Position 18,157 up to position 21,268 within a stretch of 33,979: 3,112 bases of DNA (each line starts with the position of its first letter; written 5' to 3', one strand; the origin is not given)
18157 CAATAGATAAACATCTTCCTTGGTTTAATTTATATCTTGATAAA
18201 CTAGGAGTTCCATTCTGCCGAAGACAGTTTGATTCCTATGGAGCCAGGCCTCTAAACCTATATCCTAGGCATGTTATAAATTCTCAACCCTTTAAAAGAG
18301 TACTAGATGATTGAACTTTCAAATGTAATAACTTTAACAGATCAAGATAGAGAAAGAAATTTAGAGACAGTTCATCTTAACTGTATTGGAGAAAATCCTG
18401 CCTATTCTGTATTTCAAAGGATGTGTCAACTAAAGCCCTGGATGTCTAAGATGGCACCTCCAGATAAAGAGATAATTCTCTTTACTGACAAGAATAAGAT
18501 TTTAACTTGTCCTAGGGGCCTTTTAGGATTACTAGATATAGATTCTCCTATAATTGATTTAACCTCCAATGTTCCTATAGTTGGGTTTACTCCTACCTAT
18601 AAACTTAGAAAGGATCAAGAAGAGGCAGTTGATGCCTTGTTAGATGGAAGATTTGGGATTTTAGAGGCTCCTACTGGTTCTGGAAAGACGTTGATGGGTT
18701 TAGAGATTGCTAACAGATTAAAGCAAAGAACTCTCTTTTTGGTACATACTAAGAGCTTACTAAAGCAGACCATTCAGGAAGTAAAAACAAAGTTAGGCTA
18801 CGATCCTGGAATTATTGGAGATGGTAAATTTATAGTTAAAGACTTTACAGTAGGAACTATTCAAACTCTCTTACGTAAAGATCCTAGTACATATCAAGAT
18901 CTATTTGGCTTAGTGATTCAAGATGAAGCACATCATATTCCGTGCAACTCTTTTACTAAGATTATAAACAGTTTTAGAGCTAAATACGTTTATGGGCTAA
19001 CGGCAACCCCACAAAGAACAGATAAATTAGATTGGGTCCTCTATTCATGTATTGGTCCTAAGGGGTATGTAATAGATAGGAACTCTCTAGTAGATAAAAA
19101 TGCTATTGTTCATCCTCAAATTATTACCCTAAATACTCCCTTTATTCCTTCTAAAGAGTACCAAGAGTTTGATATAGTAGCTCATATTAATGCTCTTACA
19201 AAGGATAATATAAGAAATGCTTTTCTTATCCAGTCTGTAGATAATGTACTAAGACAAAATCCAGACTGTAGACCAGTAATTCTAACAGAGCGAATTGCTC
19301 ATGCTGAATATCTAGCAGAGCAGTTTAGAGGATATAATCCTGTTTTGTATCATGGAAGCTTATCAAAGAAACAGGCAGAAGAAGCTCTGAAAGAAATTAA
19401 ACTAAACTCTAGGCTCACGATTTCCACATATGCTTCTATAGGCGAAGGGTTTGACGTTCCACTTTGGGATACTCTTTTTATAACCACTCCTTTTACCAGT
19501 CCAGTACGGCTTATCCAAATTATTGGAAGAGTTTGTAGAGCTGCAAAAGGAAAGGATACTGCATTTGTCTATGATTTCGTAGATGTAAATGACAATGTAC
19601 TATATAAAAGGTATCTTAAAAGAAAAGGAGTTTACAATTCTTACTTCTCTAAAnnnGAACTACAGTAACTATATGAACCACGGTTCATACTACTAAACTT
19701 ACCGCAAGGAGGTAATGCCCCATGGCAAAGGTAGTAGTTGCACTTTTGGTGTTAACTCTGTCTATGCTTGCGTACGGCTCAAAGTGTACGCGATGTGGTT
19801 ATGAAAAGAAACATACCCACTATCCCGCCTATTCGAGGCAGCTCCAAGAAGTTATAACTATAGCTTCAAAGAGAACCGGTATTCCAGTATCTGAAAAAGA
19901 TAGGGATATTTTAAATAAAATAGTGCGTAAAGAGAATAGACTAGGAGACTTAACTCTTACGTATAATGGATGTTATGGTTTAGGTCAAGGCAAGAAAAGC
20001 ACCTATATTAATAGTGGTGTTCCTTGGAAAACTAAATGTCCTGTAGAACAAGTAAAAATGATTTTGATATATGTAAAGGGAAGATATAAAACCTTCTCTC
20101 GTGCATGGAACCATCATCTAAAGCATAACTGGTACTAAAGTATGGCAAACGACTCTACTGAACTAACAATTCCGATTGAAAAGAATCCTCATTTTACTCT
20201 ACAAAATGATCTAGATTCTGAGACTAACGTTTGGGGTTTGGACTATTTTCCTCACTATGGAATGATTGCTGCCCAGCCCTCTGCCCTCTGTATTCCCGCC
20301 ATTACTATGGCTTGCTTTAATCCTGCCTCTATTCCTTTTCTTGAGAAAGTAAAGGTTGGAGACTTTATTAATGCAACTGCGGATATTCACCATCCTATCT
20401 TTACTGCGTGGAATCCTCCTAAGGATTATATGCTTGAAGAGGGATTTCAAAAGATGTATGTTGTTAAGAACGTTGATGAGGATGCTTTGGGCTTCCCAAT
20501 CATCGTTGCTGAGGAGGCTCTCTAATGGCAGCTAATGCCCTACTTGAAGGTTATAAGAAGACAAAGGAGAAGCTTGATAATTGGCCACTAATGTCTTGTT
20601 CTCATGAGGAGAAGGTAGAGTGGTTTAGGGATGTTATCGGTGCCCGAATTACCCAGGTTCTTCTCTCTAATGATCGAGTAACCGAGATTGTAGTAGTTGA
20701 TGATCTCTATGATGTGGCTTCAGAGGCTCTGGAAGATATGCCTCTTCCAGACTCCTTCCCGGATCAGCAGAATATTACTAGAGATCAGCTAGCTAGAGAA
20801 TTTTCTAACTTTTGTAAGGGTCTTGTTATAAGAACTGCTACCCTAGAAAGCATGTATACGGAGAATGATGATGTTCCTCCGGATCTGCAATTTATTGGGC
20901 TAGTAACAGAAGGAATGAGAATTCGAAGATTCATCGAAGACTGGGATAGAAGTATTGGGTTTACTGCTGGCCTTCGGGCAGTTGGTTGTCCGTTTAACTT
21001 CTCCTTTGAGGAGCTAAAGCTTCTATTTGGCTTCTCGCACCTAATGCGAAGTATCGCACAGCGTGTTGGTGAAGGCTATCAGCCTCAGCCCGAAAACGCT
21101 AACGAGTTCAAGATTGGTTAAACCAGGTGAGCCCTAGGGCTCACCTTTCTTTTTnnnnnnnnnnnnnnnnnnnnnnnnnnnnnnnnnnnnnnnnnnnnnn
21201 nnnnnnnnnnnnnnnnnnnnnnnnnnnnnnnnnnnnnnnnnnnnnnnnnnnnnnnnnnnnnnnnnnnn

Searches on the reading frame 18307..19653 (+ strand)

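Call 4: search_protein_families(library=pfam, proteins=[window:18307-19653:+], max_evalue=0.1)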
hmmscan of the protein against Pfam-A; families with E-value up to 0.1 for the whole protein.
window:18307-19653:+ (449 aa): 7 families
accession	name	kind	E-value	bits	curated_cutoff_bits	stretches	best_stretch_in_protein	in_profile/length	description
PF04851.21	ResIII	-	8.4e-29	101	22.5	1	98-237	2-164/164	Type III restriction enzyme, res subunit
PF00270.35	DEAD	-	5.3e-13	49.5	26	1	102-237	2-162/167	DEAD/DEAH box helicase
PF00271.37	Helicase_C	-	1.1e-11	45.4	23.5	1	310-412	5-109/110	Helicase conserved C-terminal domain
PF13401.12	AAA_22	-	0.0064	17.2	27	1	114-219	5-104/130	AAA domain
PF13604.12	AAA_30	-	0.022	14.9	27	1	100-141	2-45/191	AAA domain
PF02562.22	PhoH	-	0.03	14.3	27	1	102-168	7-70/205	PhoH-like protein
PF20720.3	nSTAND3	-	0.074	13.2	27.2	0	104-151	7-56/155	Novel STAND NTPase 3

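Call 5: search_protein_families(library=phrogs, proteins=[window:18307-19653:+], max_evalue=0.1)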
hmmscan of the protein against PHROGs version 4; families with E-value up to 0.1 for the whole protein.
window:18307-19653:+ (449 aa): 14 families
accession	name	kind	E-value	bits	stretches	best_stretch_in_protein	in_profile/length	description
phrog_16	-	DNA, RNA and nucleotide metabolism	2.6e-75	255.3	1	65-438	239-611/986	DNA helicase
phrog_9690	-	DNA, RNA and nucleotide metabolism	2.3e-26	93.5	1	189-444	30-293/306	DNA helicase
phrog_62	-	DNA, RNA and nucleotide metabolism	1.9e-16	59.8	2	88-235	686-849/1881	DNA helicase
phrog_16259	-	DNA, RNA and nucleotide metabolism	1.2e-14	55.4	1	90-226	106-251/330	DNA helicase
phrog_2488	-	DNA, RNA and nucleotide metabolism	2.1e-12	47.6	1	96-161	15-93/579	DNA helicase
phrog_6819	-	DNA, RNA and nucleotide metabolism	2.4e-09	37.2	1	97-391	18-309/645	Holliday junction branch migration helicase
phrog_3830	-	unknown function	2.5e-06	27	1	381-431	650-700/1032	-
phrog_17901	-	DNA, RNA and nucleotide metabolism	7.2e-05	24.2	1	371-427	14-70/109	DNA helicase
phrog_14619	-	DNA, RNA and nucleotide metabolism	0.00051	20.6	1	99-189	119-220/314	DNA helicase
phrog_2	-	head and packaging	0.00099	18.9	1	91-226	258-391/807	terminase large subunit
phrog_1967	-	DNA, RNA and nucleotide metabolism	0.0016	18.1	1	99-152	152-209/776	DNA helicase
phrog_16694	-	unknown function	0.0024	16.8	1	92-162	271-348/1010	-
phrog_2765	-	other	0.064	13.1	0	103-138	238-275/443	PhoH-like phosphate starvation-inducible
phrog_36768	-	unknown function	0.093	13.9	0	341-371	16-43/59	-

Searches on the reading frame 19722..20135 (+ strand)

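Call 4: search_protein_families(library=pfam, proteins=[window:19722-20135:+], max_evalue=0.1)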
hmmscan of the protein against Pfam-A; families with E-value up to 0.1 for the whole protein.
window:19722-20135:+ (138 aa): 1 family
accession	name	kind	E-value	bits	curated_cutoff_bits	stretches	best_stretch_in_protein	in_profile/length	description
PF08032.17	SpoU_sub_bind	-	0.024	15.4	22.8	1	38-72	29-62/76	RNA 2'-O ribose methyltransferase substrate binding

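Call 5: search_protein_families(library=phrogs, proteins=[window:19722-20135:+], max_evalue=0.1)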
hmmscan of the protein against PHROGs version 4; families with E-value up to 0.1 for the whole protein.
window:19722-20135:+ (138 aa): 5 families
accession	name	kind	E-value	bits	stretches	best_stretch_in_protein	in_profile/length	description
phrog_12661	-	other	1.1e-07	32.9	1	56-138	99-182/182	transglycosylase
phrog_35836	-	other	0.00098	20.5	1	61-138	57-127/127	transglycosylase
phrog_35081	-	unknown function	0.013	16.1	1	53-116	35-97/204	-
phrog_26807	-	unknown function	0.019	15.9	0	5-31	5-31/58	-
phrog_15428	-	unknown function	0.058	14.4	1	85-138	114-168/168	-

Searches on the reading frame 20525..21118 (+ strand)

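Call 4: search_protein_families(library=pfam, proteins=[window:20525-21118:+], max_evalue=0.1)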
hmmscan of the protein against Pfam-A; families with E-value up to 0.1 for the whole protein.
window:20525-21118:+ (198 aa): 1 family
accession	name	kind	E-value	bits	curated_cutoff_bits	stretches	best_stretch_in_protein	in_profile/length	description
PF19916.4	VMAP-M0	-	0.015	16.3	25.9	1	68-152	12-101/104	vWA-MoxR associated protein middle region 0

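Call 5: search_protein_families(library=phrogs, proteins=[window:20525-21118:+], max_evalue=0.1)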
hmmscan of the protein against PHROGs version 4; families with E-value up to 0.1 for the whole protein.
window:20525-21118:+ (198 aa): 0 families
